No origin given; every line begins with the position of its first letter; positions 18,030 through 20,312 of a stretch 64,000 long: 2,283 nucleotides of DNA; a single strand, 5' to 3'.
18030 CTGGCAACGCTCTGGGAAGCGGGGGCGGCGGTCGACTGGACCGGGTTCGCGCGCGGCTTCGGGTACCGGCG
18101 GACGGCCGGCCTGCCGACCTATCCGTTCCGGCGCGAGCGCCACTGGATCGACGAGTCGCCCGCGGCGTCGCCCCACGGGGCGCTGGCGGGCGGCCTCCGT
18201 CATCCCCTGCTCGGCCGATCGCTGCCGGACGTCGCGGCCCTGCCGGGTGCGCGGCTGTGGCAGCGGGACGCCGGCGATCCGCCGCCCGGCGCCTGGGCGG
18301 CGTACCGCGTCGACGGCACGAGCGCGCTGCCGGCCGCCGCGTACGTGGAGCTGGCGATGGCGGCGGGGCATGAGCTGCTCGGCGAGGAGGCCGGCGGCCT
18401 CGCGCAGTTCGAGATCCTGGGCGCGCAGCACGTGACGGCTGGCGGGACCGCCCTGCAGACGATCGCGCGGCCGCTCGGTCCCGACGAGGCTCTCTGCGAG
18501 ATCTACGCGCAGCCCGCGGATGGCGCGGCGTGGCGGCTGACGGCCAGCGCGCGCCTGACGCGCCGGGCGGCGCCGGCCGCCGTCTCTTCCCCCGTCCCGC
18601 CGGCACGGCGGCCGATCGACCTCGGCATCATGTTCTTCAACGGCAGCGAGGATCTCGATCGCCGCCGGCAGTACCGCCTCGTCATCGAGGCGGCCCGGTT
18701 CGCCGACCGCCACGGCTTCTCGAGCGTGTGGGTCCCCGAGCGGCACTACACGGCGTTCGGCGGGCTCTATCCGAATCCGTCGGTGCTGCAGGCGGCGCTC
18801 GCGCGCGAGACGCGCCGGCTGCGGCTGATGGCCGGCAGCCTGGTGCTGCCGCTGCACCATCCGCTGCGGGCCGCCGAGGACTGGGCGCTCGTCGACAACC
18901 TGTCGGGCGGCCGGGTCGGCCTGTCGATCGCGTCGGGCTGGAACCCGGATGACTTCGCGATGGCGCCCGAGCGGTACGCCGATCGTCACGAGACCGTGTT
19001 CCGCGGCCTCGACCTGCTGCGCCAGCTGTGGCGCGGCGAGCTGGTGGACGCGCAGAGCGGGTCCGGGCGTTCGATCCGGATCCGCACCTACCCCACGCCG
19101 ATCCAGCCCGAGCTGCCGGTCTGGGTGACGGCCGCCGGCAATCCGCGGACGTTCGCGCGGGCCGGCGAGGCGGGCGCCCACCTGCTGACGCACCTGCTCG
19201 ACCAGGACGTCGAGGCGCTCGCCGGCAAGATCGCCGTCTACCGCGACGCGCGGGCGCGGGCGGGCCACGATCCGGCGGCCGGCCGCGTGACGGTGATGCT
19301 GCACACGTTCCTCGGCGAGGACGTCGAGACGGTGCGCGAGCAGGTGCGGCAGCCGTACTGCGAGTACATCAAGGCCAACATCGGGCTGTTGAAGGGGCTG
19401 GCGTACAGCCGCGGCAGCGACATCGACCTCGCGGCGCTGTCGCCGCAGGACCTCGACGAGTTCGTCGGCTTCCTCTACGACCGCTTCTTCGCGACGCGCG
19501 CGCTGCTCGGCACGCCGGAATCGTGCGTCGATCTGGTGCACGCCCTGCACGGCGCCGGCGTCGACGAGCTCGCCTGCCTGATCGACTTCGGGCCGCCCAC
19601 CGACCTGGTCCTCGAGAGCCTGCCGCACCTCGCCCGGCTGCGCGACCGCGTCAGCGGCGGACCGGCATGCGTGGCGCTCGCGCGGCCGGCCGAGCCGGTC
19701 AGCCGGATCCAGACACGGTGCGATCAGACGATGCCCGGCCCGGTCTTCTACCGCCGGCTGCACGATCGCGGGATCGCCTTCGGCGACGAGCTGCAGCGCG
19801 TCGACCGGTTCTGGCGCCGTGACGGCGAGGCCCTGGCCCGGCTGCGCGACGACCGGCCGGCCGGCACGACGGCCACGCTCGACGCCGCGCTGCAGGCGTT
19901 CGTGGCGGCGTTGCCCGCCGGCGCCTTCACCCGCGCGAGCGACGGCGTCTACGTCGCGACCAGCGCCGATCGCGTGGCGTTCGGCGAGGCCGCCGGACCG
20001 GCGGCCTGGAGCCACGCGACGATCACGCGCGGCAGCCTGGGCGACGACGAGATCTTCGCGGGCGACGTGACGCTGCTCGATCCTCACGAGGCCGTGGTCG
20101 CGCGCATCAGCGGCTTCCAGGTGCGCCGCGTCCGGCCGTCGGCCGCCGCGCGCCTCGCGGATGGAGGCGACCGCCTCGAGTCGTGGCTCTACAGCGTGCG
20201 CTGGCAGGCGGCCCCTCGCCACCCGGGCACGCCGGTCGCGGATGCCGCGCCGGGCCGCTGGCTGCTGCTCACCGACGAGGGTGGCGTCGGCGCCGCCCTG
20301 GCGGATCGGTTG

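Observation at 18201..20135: Luciferase-like monooxygenase domain inserted between the two hot-dog halves of a DH in a cis-AT PKS module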

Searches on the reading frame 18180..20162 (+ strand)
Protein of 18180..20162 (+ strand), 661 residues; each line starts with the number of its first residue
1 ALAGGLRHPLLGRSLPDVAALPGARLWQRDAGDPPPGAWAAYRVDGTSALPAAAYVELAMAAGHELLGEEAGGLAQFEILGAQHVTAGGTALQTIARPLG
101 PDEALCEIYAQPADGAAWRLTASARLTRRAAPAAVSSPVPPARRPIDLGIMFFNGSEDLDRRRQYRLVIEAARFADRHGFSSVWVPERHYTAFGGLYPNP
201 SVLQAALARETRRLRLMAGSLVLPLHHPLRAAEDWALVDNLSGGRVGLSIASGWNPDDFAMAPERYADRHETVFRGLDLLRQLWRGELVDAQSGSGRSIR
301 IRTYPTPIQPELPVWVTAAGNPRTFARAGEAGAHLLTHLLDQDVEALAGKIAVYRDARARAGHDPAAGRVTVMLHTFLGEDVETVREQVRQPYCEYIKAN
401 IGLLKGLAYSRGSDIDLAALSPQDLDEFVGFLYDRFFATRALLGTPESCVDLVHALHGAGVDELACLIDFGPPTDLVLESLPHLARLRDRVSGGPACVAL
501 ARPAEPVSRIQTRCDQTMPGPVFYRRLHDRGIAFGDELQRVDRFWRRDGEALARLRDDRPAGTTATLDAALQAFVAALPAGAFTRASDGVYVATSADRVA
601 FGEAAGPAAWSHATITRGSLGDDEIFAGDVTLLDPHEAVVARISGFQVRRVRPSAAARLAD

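Call 5: search_protein_families(library=ncbifam, proteins=[window:18201-20135:+], max_evalue=0.1)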
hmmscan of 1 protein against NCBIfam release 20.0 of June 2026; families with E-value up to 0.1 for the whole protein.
window:18201-20135:+ (645 aa): 31 families (the best 25 are shown)
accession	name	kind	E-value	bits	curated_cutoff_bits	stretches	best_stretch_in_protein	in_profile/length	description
TIGR04020.1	seco_metab_LLM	subfamily_domain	9.6e-149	495.1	244.45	1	142-481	2-341/341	MupA/Atu3671 family FMN-dependent luciferase-like monooxygenase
TIGR03619.1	F420_Rv2161c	subfamily_domain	2.8e-33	115.6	166.9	1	163-372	2-223/247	TIGR03619 family F420-dependent LLM class oxidoreductase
TIGR04027.1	LLM_KPN_01858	hypoth_equivalog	9.9e-30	103.6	412.9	1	151-329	12-182/326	putative FMN-dependent luciferase-like monooxygenase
TIGR03858.1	LLM_2I7G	subfamily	8.4e-25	87.4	462.25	1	152-395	19-260/337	Atu2307/SP_0267 family LLM class monooxygenase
TIGR03857.1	F420_MSMEG_2249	hypoth_equivalog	3.4e-22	79.1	218.4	1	159-380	14-225/329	TIGR03857 family LLM class F420-dependent oxidoreductase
TIGR03571.1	lucif_BA3436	subfamily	1.2e-21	77.3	303.9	1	140-367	12-241/304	TIGR03571 family LLM class oxidoreductase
TIGR03558.1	oxido_grp_1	subfamily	2.7e-16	59.7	166.95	1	156-393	17-246/325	MsnO8 family LLM class oxidoreductase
NF052254.1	luciferase_Alph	exception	3.1e-16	59.5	600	1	161-423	24-292/354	luciferase subunit alpha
TIGR03560.1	F420_Rv1855c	subfamily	5.1e-15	55.9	231.4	1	155-362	9-223/227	TIGR03560 family F420-dependent LLM class oxidoreductase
TIGR04036.1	LLM_CE1758_fam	subfamily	1.9e-13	50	479.1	1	158-386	27-255/355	CE1758 family FMN-dependent luciferase-like monooxygenase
TIGR04465.1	ArgArg_F420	equivalog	2.6e-12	46.5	470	1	120-377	28-278/364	F420-dependent hydroxymycolic acid dehydrogenase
TIGR03841.1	F420_Rv3093c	subfamily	3.1e-11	43.2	213.65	1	156-459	7-294/298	LLM class F420-dependent oxidoreductase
TIGR03842.1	F420_CPS_4043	hypoth_equivalog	3.3e-11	42.9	295.45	1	159-383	13-220/329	TIGR03842 family LLM class F420-dependent oxidoreductase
TIGR03621.1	F420_MSMEG_2516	subfamily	3.7e-11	42.7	213.15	1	157-314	12-160/295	TIGR03621 family F420-dependent LLM class oxidoreductase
NF002619.0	PRK02271.1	equivalog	5.7e-11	42.3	276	1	159-458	14-304/329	5,10-methylenetetrahydromethanopterin reductase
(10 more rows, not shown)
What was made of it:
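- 18624..19643 (+): Complete MupA/Atu3671-family FMN-dependent luciferase-like monooxygenase domain (residues 1738-2077). The PERH motif starts at residue 1775. TIGR04020 495 bits, model positions 2-341 of 341 (call 5).
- On MupA/Atu3671 FMN-dependent LLM (TIGR04020): 495.1 bits against a cut-off of 244.45, model positions 2-341 of 341 (call 5)
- Closest known: MupA. Same: They belong to the same NCBIfam family, TIGR04020 (call 5).
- Checked: NCBIfam TIGR04020 (MupA/Atu3671 FMN-dependent LLM) matches end to end, model positions 2-341 of 341, at 495 bits against a cut-off of 244 (call 5).
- The LLM superfamily includes many F420-dependent oxidoreductases, and weak hits to those families appear in call 5. 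Every F420 family scores far below its own cut-off (call 5).
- Tried and rejected: An F420-dependent reductase is ruled out by the scores against cut-offs in call 5.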

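Call 10: find_homologous_proteins(query=window:18201-20147:+, max_evalue=1e-10)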
Query window:18201-20147:+ (649 aa): 2936 proteins with E <= 1e-10 among 8000 candidates; the best 120 are listed.
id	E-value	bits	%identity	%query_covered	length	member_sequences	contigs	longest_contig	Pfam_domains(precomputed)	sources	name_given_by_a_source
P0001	2.0e-164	567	46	100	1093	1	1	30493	PF00296.27,PF21089.4,PF22621.3,PF14765.13,PF00698.27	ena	-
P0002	3.5e-164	566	54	78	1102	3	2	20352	PF08659.17,PF00296.27,PF00550.32,PF13561.13,PF14765.13,PF00106.32,PF01370.28,PF22953.4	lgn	-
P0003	7.4e-163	562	52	78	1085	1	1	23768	PF08659.17,PF00296.27,PF00550.32,PF14765.13,PF00106.32,PF22953.4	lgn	-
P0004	9.4e-163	561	51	79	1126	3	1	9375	PF08659.17,PF00296.27,PF00550.32,PF13561.13,PF14765.13,PF00106.32,PF22953.4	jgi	jgi:phthiocerol/phenolphthiocerol synthesis type-I polyketide synthase D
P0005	1.2e-162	561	53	79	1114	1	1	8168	PF08659.17,PF00296.27,PF00550.32,PF13561.13,PF14765.13,PF00106.32,PF01370.28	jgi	jgi:natural product biosynthesis luciferase-like monooxygenase protein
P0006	3.9e-162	559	51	78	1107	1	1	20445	PF08659.17,PF00296.27,PF00550.32,PF13561.13,PF14765.13,PF00106.32,PF22953.4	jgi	jgi:phthiocerol/phenolphthiocerol synthesis type-I polyketide synthase D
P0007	4.9e-162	559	51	79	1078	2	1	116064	PF08659.17,PF00296.27,PF00550.32,PF14765.13,PF00106.32,PF22953.4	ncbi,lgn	ncbi:MAG: type I polyketide synthase [Bryobacteraceae bacterium]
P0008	5.8e-162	559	50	79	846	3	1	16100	PF08659.17,PF00296.27,PF14765.13,PF00106.32,PF22953.4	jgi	jgi:natural product biosynthesis luciferase-like monooxygenase protein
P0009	1.0e-161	558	50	79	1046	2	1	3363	PF08659.17,PF00296.27,PF00550.32,PF13561.13,PF14765.13,PF00106.32,PF01370.28,PF22953.4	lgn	-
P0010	1.4e-161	558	51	79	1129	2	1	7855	PF08659.17,PF00296.27,PF00550.32,PF13561.13,PF14765.13,PF23441.1,PF00106.32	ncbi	-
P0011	1.8e-161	557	54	78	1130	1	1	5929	PF08659.17,PF00296.27,PF00550.32,PF13561.13,PF14765.13,PF00106.32,PF22953.4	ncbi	-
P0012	2.8e-161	557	53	77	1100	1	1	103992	PF08659.17,PF00296.27,PF00550.32,PF14765.13,PF00106.32,PF01370.28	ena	-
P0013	6.2e-161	555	50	79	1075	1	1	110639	PF08659.17,PF00296.27,PF00550.32,PF13561.13,PF14765.13,PF00106.32,PF22953.4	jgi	jgi:phthiocerol/phenolphthiocerol synthesis type-I polyketide synthase D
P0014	6.5e-161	555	51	79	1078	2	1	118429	PF08659.17,PF00296.27,PF00550.32,PF14765.13,PF00106.32,PF22953.4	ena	-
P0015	6.9e-161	555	51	79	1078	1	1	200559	PF08659.17,PF00296.27,PF00550.32,PF14765.13,PF00106.32,PF22953.4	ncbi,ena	-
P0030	8.0e-157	542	49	79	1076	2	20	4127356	PF08659.17,PF00296.27,PF00550.32,PF13561.13,PF14765.13,PF00106.32,PF01370.28,PF22953.4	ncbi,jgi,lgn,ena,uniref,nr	ncbi:type I polyketide synthase [Acidobacterium capsulatum]|uniref:Monooxygenase, luciferase family/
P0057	1.4e-151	525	45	78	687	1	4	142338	PF00296.27,PF00550.32,PF14765.13,PF23297.2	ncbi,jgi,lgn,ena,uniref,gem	ncbi:MupA/Atu3671 family FMN-dependent luciferase-like monooxygenase [Scytonema sp. PCC 10023]|unire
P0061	2.4e-151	524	48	79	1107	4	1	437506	PF08659.17,PF00296.27,PF00550.32,PF13561.13,PF14765.13,PF00106.32,PF22953.4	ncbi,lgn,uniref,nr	ncbi:type I polyketide synthase [Burkholderia contaminans]|uniref:type I polyketide synthase n=1 Tax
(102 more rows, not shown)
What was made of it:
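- Closest known: OcfJ / OcfI of the occidiofungin. Same: The LLM-DH_C region is 48-49% identical (call 10).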

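Call 13: find_encoding_contigs(protein=P0061, flank=10000, max_places=2)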
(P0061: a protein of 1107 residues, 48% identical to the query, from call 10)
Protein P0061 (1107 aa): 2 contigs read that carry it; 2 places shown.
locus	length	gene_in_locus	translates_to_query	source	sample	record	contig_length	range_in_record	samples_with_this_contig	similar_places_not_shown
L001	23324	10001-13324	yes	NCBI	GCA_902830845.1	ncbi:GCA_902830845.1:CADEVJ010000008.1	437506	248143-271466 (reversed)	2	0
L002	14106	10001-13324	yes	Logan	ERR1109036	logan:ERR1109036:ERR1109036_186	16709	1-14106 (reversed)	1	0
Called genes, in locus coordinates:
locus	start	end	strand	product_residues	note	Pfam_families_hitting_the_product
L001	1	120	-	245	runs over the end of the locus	PF03781:FGE-sulfatase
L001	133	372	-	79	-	-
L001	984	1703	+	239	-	PF00975:Thioesterase, PF12697:Abhydrolase_6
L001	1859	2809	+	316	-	PF01073:3Beta_HSD (weak), PF01370:Epimerase, PF02719:Polysacc_synt_2 (faint), PF04321:RmlD_sub_bind (weak), PF07993:NAD_binding_4 (faint), PF16363:GDP_Man_Dehyd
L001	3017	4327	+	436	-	PF00202:Aminotran_3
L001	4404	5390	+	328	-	PF02668:TauD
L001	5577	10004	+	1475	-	PF00501:AMP-binding, PF23024:AMP-dom_DIP2-like, PF00550:PP-binding, PF00109:ketoacyl-synt, PF02801:Ketoacyl-synt_C, PF16197:KAsynt_C_assoc, PF22621:CurL-like_PKS_C, PF22336:RhiE-like_linker, +2 more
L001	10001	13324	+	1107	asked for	PF00296:Bac_luciferase, PF14765:PS-DH, PF22953:SpnB_Rossmann, PF00106:adh_short, PF08659:KR, PF13561:adh_short_C2 (weak), PF00550:PP-binding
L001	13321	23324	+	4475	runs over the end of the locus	PF00109:ketoacyl-synt, PF02801:Ketoacyl-synt_C, PF16197:KAsynt_C_assoc, PF00698:Acyl_transf_1, PF22621:CurL-like_PKS_C, PF22953:SpnB_Rossmann, PF00106:adh_short, PF08659:KR, +17 more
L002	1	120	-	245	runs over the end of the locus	PF03781:FGE-sulfatase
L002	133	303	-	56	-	-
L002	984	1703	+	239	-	PF00975:Thioesterase, PF12697:Abhydrolase_6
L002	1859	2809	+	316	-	PF01073:3Beta_HSD (weak), PF01370:Epimerase, PF02719:Polysacc_synt_2 (faint), PF04321:RmlD_sub_bind (weak), PF07993:NAD_binding_4 (faint), PF16363:GDP_Man_Dehyd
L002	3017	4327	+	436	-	PF00202:Aminotran_3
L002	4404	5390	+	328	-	PF02668:TauD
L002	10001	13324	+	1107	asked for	PF00296:Bac_luciferase, PF14765:PS-DH, PF22953:SpnB_Rossmann, PF00106:adh_short, PF08659:KR, PF13561:adh_short_C2 (weak), PF00550:PP-binding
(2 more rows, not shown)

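Call 14: find_encoding_contigs(protein=P0001, flank=10000, max_places=2)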
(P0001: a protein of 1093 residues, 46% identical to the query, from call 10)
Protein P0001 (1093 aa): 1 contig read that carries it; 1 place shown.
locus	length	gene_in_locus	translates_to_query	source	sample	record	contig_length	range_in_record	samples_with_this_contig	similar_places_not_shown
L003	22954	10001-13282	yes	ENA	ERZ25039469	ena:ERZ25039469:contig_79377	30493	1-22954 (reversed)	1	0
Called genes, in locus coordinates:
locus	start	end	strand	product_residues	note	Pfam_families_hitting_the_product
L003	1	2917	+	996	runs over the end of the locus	PF00501:AMP-binding, PF23024:AMP-dom_DIP2-like, PF00550:PP-binding, PF00109:ketoacyl-synt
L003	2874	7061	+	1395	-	PF02801:Ketoacyl-synt_C, PF16197:KAsynt_C_assoc, PF22621:CurL-like_PKS_C, PF00698:Acyl_transf_1, PF21089:PKS_DH_N, PF14765:PS-DH, PF22953:SpnB_Rossmann, PF08240:ADH_N, +3 more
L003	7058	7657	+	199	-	PF13602:ADH_zinc_N_2, PF00106:adh_short, PF08659:KR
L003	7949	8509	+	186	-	PF23297:ACP_SdgA_C (weak), PF00550:PP-binding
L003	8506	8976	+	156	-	PF00109:ketoacyl-synt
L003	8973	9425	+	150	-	PF00109:ketoacyl-synt, PF00108:Thiolase_N (weak)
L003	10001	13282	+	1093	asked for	PF22621:CurL-like_PKS_C (weak), PF00698:Acyl_transf_1, PF21089:PKS_DH_N, PF00296:Bac_luciferase, PF14765:PS-DH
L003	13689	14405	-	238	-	-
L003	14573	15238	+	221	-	PF23297:ACP_SdgA_C, PF00550:PP-binding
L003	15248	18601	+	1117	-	PF00668:Condensation, PF00501:AMP-binding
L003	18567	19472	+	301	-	PF05050:Methyltransf_21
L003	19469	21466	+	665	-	PF08545:ACP_syn_III, PF08541:ACP_syn_III_C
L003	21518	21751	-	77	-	PF03621:MbtH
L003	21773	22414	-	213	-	PF01648:ACPS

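Call 15: search_protein_families(library=pfam, proteins=[L001:5577-10004:+], max_evalue=1)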
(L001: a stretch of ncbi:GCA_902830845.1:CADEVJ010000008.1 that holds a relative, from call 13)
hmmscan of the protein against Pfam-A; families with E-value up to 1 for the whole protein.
L001:5577-10004:+ (1475 aa): 12 families
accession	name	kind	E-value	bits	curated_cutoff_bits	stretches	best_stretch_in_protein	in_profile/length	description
PF00109.32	ketoacyl-synt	-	9.6e-90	301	20.8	1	682-913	3-252/252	Beta-ketoacyl synthase, N-terminal domain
PF00501.34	AMP-binding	-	2.3e-71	241.1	29.9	1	20-411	7-384/384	AMP-binding enzyme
PF02801.28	Ketoacyl-synt_C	-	2.8e-45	153.6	20.8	1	922-1038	2-118/119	Beta-ketoacyl synthase, C-terminal domain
PF22621.2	CurL-like_PKS_C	-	9.2e-22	77.2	27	1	1106-1168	2-64/64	CurL-like, PKS C-terminal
PF21089.3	PKS_DH_N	-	3.2e-21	75.7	27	1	1345-1449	1-103/103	Polyketide synthase dehydratase domain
PF16197.11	KAsynt_C_assoc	-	5.9e-19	69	33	1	1042-1153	2-107/111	Ketoacyl-synthetase C-terminal extension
PF22336.2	RhiE-like_linker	-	1.8e-12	47.5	27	1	1109-1174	2-66/67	RhiE-like, KS-MAT linker domain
PF00550.31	PP-binding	-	1.4e-10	41.7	20.8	1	600-662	5-67/67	Phosphopantetheine attachment site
PF23024.1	AMP-dom_DIP2-like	-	2.8e-08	34.2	27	1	454-564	2-104/110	Disco-interacting protein 2-like, AMP domain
PF00108.29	Thiolase_N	-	8.8e-06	25.7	26.4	1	812-863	60-113/260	Thiolase, N-terminal domain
PF11316.14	Rhamno_transf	-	0.018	14.9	23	1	1156-1217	90-151/235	Putative rhamnosyl transferase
PF24919.1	Mug62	-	0.078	13.1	27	1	461-551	31-133/164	Meiotically up-regulated gene 62 protein-like domain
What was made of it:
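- Closest known: OcfJ / OcfI of the occidiofungin. Same: The domain order is the same: FAAL-ACP-KS-...-DH_N then LLM-DH_C-KR-ACP, as the first extension module of a lipopeptide line (calls 13, 15).
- It has OcfJ = FAAL-ACP-KS-DH_N and OcfI = LLM-DH_C-KR-ACP (calls 13, 15).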

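Call 25: find_encoding_contigs(protein=P0030, flank=8000, max_places=1)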
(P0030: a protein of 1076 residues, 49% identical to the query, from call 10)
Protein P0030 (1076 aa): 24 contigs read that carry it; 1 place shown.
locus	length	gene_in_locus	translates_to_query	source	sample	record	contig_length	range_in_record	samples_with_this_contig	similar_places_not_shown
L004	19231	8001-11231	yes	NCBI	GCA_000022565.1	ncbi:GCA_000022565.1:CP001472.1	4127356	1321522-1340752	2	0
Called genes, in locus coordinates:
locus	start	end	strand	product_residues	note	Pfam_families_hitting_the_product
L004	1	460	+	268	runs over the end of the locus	PF00975:Thioesterase, PF12697:Abhydrolase_6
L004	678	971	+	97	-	PF19549:DUF6072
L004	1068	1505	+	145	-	PF19549:DUF6072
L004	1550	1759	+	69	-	-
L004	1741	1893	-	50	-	-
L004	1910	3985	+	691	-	PF00291:PALP, PF02423:OCD_Mu_crystall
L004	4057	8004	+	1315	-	PF00501:AMP-binding, PF23024:AMP-dom_DIP2-like, PF00550:PP-binding, PF00109:ketoacyl-synt, PF02801:Ketoacyl-synt_C, PF16197:KAsynt_C_assoc, PF22621:CurL-like_PKS_C, PF21089:PKS_DH_N, +1 more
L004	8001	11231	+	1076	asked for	PF00296:Bac_luciferase, PF14765:PS-DH, PF22953:SpnB_Rossmann, PF00106:adh_short, PF01370:Epimerase (weak), PF08659:KR, PF13561:adh_short_C2, PF00550:PP-binding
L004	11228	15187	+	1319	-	PF00109:ketoacyl-synt, PF02801:Ketoacyl-synt_C, PF16197:KAsynt_C_assoc, PF22621:CurL-like_PKS_C, PF22953:SpnB_Rossmann, PF00106:adh_short, PF08659:KR, PF13561:adh_short_C2, +2 more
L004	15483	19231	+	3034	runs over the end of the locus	PF00109:ketoacyl-synt, PF02801:Ketoacyl-synt_C, PF16197:KAsynt_C_assoc, PF00698:Acyl_transf_1, PF22336:RhiE-like_linker, PF22621:CurL-like_PKS_C, PF00550:PP-binding, PF00202:Aminotran_3, +5 more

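Call 26: find_encoding_contigs(protein=P0057, flank=8000, max_places=1)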
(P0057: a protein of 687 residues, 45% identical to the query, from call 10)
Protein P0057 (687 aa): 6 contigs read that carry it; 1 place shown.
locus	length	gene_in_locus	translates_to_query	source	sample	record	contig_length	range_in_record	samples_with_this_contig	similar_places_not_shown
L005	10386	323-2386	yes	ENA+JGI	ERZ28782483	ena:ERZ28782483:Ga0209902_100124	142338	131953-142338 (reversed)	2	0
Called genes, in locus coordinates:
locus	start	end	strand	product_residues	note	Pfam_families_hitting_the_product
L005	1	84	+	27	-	?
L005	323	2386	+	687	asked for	PF00296:Bac_luciferase, PF14765:PS-DH, PF00550:PP-binding, PF23297:ACP_SdgA_C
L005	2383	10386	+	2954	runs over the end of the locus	PF00668:Condensation, PF18563:TubC_N, PF00501:AMP-binding, PF13193:AMP-binding_C, PF00550:PP-binding, PF00668:Condensation, PF00501:AMP-binding, PF13193:AMP-binding_C, +4 more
